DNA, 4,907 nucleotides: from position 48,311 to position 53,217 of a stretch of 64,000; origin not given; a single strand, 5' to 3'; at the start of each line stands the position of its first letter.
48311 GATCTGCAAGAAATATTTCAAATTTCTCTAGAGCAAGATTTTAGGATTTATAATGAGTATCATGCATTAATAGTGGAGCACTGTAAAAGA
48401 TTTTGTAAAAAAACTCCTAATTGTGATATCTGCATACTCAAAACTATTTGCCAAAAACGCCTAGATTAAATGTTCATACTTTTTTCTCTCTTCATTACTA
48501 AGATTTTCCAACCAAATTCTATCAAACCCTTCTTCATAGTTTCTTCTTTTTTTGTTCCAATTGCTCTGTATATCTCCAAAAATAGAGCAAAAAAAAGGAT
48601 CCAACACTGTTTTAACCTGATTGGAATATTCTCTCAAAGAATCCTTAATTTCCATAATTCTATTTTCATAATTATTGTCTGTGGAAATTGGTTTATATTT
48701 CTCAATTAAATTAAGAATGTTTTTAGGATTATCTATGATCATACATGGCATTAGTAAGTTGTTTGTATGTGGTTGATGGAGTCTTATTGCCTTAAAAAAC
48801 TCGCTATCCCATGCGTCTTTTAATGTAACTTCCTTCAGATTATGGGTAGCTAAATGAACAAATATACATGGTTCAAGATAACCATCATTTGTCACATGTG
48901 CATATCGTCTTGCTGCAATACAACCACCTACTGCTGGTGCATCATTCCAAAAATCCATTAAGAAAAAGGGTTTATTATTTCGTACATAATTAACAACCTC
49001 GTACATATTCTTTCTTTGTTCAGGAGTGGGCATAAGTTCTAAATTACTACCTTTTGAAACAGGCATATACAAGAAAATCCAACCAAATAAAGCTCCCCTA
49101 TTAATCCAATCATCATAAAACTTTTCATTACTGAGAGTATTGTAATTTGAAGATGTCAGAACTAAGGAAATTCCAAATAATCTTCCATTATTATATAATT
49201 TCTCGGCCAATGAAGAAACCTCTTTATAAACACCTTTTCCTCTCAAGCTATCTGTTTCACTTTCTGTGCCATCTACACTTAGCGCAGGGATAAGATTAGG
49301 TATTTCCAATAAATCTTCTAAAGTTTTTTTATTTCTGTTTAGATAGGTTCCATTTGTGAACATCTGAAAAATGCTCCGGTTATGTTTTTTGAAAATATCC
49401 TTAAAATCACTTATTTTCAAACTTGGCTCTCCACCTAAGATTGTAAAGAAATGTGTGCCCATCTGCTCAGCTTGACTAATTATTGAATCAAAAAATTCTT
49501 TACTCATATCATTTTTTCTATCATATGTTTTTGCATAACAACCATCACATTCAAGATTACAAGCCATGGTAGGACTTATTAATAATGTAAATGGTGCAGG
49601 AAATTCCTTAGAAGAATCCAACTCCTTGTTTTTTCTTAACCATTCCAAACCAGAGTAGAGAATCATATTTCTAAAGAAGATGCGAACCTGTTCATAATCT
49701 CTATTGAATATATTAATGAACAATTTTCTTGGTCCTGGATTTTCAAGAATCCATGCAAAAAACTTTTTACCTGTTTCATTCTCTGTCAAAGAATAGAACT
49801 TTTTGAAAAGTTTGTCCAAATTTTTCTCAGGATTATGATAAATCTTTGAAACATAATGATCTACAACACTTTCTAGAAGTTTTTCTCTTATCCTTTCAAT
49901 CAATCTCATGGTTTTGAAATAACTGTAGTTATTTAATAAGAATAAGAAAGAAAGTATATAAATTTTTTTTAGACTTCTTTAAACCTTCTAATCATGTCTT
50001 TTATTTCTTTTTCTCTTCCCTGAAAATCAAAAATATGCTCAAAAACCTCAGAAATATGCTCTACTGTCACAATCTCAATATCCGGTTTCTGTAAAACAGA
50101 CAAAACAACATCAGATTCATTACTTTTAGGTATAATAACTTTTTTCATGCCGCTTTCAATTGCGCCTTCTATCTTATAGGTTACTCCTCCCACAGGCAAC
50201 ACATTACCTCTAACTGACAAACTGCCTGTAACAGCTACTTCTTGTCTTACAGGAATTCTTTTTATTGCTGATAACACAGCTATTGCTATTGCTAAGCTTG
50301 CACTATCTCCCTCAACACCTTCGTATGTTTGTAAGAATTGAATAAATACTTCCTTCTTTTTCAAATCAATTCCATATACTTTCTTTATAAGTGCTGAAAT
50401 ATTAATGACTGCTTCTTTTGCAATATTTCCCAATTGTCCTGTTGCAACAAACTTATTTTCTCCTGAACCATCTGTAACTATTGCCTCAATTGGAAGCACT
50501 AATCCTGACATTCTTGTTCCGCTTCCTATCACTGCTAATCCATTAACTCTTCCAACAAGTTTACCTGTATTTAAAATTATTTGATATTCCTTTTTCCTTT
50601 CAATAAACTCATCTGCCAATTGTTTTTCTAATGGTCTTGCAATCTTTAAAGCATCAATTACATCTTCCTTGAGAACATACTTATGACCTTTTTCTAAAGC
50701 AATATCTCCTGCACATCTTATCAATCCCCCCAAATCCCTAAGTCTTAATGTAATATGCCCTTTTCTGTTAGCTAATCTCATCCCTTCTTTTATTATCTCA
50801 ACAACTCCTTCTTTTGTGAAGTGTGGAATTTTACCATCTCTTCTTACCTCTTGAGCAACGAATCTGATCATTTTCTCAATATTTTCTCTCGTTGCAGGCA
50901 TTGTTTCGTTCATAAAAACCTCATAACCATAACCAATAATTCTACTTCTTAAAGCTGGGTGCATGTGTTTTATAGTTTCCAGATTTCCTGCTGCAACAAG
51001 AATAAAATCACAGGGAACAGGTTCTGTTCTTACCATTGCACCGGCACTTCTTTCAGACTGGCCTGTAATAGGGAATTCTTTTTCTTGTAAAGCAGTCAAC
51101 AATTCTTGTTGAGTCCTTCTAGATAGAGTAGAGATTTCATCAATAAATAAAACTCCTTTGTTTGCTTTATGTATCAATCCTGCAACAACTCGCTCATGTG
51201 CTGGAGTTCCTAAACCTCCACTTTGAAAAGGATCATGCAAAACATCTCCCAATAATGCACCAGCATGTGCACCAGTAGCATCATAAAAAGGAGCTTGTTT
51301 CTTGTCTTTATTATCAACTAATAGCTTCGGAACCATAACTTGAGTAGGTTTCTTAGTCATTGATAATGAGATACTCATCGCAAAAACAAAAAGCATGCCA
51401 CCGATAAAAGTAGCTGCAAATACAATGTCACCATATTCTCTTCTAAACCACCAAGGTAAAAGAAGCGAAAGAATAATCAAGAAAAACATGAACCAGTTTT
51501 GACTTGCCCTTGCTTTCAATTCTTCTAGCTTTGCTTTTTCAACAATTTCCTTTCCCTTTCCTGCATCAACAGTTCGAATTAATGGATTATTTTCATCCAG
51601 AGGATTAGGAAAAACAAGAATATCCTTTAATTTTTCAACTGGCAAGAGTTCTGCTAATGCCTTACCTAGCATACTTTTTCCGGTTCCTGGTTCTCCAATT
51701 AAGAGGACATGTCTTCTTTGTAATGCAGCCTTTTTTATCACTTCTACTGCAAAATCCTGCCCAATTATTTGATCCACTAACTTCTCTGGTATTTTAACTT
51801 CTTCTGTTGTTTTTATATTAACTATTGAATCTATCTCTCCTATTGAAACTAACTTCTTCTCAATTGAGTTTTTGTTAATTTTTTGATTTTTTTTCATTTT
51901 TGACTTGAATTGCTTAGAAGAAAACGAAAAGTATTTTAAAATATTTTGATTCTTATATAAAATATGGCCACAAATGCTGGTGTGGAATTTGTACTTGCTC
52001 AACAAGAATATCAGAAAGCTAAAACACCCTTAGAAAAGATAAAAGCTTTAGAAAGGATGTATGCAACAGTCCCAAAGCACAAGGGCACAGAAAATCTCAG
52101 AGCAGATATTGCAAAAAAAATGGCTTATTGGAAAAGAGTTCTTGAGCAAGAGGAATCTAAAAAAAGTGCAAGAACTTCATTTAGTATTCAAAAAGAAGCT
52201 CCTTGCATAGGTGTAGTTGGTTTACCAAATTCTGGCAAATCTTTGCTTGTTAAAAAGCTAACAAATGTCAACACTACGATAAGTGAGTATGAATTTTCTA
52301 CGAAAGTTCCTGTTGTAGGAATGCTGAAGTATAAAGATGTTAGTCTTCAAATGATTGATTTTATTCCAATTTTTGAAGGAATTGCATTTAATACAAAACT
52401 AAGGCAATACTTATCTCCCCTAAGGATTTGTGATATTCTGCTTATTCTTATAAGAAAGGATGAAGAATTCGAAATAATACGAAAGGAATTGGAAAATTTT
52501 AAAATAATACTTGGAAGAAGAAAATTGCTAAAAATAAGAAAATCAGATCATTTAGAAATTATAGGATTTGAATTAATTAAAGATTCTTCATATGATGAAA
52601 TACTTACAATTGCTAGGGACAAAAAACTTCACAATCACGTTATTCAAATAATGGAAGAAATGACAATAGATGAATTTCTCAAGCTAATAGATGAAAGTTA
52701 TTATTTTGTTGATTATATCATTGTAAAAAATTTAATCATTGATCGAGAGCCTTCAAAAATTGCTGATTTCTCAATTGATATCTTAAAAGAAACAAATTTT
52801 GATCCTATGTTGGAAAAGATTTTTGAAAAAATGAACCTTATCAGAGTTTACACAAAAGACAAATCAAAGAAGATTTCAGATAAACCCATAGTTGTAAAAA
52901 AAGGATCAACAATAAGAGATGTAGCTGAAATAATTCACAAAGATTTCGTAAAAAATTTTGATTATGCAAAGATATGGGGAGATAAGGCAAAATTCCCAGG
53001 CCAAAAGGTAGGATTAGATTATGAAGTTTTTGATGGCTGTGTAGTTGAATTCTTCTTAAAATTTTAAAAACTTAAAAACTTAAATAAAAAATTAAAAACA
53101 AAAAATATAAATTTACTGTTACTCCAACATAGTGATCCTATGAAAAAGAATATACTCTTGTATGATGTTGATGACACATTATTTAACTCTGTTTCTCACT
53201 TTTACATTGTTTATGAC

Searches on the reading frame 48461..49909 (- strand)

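Call 13: search_protein_families(library=pfam, proteins=[window:48461-49909:-], max_evalue=0.01)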
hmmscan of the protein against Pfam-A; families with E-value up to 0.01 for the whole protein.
window:48461-49909:- (482 aa): 3 families
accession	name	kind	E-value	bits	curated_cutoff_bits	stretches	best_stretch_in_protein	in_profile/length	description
PF04055.27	Radical_SAM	-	1.7e-12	48.2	29.5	1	111-243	1-141/166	Radical SAM superfamily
PF13353.11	Fer4_12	-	6.5e-08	33.4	22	1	116-204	14-109/137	4Fe-4S single cluster domain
PF13186.11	SPASM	-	4.8e-06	27.2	21.5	1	330-380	1-57/67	Iron-sulfur cluster-binding domain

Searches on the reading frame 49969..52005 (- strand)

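Call 14: search_protein_families(library=pfam, proteins=[window:49969-52005:-], max_evalue=0.01)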
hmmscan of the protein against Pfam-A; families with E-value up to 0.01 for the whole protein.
window:49969-52005:- (678 aa): 24 families
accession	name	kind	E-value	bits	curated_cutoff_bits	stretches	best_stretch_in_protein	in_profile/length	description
PF05362.19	Lon_C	-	8.7e-30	104.3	21.1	1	478-659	21-203/205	Lon protease (S16) C-terminal proteolytic domain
PF00158.32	Sigma54_activat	-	1e-14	55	20.2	1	267-319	79-130/168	Sigma-54 interaction domain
PF01078.27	Mg_chelatase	-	6.9e-14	52.2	20.3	2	78-129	3-54/207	Magnesium chelatase, subunit ChlI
PF07728.20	AAA_5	-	5e-12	46.4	22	2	282-355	66-138/139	AAA domain (dynein-related subfamily)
PF13541.12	ChlI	-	8.8e-12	45.4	27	1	514-629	7-121/121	Subunit ChlI of Mg-chelatase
PF00004.35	AAA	-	6.6e-10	40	21.2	1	100-121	1-22/131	ATPase family associated with various cellular activities (AAA)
PF20436.4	LonB_AAA-LID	-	1.8e-09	37.9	22.4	1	395-454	1-60/65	Archaeal LonB, AAA+ ATPase LID domain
PF20030.5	bpMoxR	-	4.6e-07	29.5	27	1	74-128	8-62/205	MoxR domain in the MoxR-vWA-beta-propeller ternary systems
PF14532.12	Sigma54_activ_2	-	5.4e-07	30.4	25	0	275-310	62-97/138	Sigma-54 interaction domain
PF13401.12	AAA_22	-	2.6e-06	28.2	27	1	96-147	4-55/130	AAA domain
PF05496.18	RuvB_N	-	3.6e-06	27.3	27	0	274-322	76-124/159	Holliday junction DNA helicase RuvB P-loop domain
PF00493.29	MCM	-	4.9e-06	26.3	23.3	0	93-124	53-84/224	MCM P-loop domain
PF13654.12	AAA_32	-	3.3e-05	24.3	21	1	246-344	11-111/133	LonB-like, AAA domain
PF13191.12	AAA_16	-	8.2e-05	23.6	32.6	1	93-172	19-95/167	AAA ATPase domain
PF13245.12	AAA_19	-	0.00011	22.9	25.1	0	92-124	6-38/134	AAA domain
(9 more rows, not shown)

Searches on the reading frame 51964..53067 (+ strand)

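Call 14: search_protein_families(library=pfam, proteins=[window:51964-53067:+], max_evalue=0.01)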
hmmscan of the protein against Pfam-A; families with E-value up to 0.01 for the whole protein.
window:51964-53067:+ (367 aa): 5 families
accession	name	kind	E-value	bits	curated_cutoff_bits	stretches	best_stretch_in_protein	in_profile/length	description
PF02824.27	TGS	-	9e-15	54.9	22.2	1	293-364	1-59/60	TGS domain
PF01926.29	MMR_HSR1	-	1.2e-13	51.6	21.9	1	82-180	2-100/113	50S ribosome-binding GTPase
PF16897.10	MMR_HSR1_Xtn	-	2e-05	24.9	35.2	1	209-292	16-106/106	C-terminal region of MMR_HSR1 domain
PF02421.24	FeoB_N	-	6.9e-05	22.9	27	1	82-133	3-54/156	Ferrous iron transport protein B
PF09439.16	SRPRB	-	0.0059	16.4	25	0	79-133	3-53/178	Signal recognition particle receptor beta subunit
